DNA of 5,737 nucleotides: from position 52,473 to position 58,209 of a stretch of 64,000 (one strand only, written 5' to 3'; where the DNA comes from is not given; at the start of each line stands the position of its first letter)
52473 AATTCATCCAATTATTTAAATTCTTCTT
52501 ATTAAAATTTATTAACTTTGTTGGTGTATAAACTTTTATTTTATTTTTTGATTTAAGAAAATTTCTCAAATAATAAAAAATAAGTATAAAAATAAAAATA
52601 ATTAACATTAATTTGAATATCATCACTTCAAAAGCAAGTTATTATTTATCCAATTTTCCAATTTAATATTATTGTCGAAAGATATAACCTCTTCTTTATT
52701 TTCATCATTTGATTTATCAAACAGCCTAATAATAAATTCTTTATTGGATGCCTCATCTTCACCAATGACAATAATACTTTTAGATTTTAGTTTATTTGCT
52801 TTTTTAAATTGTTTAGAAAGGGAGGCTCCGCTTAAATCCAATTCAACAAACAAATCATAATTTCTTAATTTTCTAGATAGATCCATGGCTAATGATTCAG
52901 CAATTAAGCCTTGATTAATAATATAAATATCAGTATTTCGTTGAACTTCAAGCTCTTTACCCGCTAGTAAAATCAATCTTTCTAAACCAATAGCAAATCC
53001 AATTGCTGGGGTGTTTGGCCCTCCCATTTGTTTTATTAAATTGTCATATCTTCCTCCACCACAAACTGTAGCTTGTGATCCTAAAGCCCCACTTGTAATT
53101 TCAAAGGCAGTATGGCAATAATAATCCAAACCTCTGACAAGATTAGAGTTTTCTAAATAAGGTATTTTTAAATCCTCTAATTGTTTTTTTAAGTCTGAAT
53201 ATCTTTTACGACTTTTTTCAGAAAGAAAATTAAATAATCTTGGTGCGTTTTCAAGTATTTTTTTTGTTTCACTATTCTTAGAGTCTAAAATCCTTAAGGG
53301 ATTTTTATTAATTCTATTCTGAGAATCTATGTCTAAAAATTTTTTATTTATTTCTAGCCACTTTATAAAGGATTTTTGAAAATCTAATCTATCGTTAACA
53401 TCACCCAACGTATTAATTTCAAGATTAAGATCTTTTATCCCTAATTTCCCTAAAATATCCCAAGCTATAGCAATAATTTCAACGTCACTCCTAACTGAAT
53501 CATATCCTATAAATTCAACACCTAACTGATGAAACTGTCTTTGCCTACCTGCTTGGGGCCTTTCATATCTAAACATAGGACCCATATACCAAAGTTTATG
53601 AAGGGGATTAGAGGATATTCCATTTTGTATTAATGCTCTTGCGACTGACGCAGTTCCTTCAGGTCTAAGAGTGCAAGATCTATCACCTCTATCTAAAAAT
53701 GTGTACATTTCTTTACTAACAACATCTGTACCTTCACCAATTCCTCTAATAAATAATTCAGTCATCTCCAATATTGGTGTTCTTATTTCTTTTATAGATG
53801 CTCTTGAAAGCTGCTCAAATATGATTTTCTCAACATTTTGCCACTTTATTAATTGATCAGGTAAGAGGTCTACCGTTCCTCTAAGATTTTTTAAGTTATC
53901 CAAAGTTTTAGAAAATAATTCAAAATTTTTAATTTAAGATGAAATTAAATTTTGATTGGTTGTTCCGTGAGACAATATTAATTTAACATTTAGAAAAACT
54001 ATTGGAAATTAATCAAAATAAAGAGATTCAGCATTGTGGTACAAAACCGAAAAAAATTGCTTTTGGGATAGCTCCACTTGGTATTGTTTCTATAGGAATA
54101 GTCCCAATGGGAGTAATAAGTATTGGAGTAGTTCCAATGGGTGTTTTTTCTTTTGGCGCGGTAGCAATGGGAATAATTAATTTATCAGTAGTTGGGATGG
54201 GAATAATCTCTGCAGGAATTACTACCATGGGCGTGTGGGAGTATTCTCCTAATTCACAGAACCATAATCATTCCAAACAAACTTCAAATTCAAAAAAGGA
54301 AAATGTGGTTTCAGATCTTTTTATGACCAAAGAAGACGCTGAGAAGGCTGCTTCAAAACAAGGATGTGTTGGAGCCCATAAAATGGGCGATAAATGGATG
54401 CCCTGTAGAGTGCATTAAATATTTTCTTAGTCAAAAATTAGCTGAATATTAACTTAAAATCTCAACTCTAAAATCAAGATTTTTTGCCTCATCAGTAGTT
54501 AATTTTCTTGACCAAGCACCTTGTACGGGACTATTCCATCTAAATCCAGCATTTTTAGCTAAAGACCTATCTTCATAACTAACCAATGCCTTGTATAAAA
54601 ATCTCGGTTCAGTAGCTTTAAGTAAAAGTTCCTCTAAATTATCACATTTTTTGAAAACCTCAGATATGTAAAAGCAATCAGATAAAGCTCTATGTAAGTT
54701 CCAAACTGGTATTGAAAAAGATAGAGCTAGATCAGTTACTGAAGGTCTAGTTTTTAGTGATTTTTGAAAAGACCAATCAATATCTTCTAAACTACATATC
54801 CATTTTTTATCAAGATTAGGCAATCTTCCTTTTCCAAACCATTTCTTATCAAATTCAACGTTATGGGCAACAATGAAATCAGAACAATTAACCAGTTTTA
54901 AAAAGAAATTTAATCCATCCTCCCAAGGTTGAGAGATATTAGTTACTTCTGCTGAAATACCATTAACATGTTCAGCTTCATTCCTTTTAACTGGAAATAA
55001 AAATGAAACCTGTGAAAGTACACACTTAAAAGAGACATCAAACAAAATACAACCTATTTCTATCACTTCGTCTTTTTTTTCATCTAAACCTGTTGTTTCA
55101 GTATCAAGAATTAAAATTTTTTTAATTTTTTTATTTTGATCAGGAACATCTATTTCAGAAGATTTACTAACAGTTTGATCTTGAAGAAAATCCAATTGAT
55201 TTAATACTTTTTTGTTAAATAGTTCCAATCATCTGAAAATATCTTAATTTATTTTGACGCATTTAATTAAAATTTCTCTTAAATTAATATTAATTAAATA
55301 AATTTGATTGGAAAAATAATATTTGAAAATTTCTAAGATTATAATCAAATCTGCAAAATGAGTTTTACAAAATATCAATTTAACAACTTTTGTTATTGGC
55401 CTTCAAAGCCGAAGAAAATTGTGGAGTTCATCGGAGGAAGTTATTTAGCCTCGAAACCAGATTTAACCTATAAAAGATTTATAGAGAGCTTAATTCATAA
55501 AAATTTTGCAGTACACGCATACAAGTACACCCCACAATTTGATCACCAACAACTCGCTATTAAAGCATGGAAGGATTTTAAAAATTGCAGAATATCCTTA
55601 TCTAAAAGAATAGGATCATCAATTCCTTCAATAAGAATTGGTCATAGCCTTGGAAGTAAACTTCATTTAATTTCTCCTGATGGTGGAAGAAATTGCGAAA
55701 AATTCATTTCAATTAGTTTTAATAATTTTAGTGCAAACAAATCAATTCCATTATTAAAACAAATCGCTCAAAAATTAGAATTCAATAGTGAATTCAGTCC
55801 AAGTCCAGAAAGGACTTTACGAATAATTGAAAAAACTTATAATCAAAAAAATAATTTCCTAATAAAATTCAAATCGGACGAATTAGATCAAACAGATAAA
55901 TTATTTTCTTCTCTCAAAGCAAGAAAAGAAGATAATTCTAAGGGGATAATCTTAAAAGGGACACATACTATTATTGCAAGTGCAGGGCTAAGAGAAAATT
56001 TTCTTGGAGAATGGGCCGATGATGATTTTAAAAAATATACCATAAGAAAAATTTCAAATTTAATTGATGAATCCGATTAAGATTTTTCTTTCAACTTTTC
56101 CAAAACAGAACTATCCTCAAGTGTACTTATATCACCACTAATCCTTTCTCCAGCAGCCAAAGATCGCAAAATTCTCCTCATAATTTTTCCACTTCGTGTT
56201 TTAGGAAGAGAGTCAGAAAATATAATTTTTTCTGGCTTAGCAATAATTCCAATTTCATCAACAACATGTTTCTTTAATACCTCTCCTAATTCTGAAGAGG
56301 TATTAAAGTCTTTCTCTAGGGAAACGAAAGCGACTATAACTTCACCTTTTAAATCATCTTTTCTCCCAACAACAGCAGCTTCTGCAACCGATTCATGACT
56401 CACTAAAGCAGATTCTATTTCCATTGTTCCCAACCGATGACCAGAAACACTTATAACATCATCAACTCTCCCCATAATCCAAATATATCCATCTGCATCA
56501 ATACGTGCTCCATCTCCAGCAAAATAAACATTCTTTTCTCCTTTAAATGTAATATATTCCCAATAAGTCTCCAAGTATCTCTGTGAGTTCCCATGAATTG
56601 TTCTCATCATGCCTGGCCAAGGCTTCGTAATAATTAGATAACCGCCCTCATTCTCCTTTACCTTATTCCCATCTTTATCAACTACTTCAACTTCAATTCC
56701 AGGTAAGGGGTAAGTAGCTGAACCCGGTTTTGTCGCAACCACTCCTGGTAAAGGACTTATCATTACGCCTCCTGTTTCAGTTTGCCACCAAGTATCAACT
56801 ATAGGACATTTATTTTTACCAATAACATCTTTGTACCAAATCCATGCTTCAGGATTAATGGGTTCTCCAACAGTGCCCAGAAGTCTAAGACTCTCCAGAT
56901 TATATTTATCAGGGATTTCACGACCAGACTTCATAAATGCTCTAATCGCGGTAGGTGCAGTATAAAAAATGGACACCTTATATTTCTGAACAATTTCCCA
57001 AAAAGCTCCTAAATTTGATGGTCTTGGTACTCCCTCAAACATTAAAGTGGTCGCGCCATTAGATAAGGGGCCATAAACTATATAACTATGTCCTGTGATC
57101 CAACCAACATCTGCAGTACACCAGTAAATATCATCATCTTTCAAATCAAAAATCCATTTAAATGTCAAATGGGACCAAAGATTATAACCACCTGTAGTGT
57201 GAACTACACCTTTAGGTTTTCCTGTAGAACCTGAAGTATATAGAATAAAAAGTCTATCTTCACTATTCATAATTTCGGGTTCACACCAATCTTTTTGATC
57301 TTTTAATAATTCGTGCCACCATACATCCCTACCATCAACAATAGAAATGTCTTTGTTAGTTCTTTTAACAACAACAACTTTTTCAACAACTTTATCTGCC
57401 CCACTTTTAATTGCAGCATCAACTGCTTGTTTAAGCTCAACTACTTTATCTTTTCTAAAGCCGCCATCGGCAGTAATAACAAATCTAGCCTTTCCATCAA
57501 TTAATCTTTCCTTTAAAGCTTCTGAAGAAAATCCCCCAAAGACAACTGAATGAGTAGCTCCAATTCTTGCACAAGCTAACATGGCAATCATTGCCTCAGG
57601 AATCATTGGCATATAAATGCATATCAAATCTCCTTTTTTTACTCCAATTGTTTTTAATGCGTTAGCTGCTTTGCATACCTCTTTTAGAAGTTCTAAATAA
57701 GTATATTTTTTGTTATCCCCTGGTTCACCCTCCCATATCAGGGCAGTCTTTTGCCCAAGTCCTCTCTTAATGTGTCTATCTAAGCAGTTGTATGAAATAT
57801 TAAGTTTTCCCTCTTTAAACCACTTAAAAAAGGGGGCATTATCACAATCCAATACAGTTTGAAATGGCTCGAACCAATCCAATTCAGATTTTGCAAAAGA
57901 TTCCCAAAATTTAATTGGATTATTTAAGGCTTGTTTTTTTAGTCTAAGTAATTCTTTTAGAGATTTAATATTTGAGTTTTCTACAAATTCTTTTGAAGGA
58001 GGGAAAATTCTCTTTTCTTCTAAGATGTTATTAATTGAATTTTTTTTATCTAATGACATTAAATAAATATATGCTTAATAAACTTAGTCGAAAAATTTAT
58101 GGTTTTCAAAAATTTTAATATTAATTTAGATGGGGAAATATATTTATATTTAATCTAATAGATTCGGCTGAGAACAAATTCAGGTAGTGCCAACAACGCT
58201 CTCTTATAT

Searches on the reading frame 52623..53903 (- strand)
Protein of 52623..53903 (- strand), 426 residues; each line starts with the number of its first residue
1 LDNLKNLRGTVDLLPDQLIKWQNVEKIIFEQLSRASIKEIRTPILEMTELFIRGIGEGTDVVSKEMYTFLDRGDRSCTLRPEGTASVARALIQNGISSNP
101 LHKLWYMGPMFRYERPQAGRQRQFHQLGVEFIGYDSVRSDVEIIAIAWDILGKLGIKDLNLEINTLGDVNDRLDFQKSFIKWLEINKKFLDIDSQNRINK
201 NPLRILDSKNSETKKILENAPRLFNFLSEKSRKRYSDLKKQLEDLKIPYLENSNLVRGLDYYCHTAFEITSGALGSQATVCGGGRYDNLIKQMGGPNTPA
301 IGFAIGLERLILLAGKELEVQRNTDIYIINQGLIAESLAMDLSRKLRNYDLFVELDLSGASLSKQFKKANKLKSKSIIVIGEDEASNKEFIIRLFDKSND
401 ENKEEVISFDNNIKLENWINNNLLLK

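Call 62: search_protein_families(library=pfam, proteins=[window:52623-53903:-], max_evalue=0.00001)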
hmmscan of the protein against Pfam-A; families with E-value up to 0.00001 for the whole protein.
window:52623-53903:- (426 aa): 3 families
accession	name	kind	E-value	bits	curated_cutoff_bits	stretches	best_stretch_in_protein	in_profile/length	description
PF13393.11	tRNA-synt_His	-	5.4e-40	138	25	1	9-310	1-308/308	Histidyl-tRNA synthetase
PF00587.30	tRNA-synt_2b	-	8.8e-14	52.4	29.3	1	67-314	1-175/179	tRNA synthetase class II core domain (G, H, P, S and T)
PF03129.25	HGTP_anticodon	-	3e-09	37.3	21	1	327-400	3-79/94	Anticodon binding domain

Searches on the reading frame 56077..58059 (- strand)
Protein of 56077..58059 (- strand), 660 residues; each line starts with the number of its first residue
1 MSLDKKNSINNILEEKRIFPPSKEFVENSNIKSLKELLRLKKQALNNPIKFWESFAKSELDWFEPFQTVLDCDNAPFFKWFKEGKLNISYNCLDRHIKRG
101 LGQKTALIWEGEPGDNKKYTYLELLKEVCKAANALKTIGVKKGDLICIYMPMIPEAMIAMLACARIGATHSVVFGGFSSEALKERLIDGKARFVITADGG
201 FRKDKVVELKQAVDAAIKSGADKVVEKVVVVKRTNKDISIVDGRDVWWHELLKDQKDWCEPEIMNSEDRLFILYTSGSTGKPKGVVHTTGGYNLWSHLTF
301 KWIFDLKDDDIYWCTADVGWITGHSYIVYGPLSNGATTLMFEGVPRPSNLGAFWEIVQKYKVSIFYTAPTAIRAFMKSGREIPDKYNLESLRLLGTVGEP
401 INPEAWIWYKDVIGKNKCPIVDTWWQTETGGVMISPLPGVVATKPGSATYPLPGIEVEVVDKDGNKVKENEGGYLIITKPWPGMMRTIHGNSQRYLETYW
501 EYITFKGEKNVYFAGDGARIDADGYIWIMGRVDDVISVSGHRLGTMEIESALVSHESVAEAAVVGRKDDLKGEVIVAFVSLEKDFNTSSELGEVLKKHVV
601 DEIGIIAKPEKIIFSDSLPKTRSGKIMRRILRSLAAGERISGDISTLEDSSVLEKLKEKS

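Call 62: search_protein_families(library=pfam, proteins=[window:56077-58059:-], max_evalue=0.00001)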
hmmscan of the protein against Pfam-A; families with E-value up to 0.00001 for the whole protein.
window:56077-58059:- (660 aa): 3 families
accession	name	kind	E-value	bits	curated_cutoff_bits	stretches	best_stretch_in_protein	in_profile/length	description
PF00501.34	AMP-binding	-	1.2e-86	291.4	29.9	1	102-486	9-381/384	AMP-binding enzyme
PF13193.12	AMP-binding_C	-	9.7e-25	87.7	24.5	1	547-625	1-76/76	AMP-binding enzyme C-terminal domain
PF16177.11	ACAS_N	-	3.9e-20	71.8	27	1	40-92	4-55/55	Acetyl-coenzyme A synthetase N-terminus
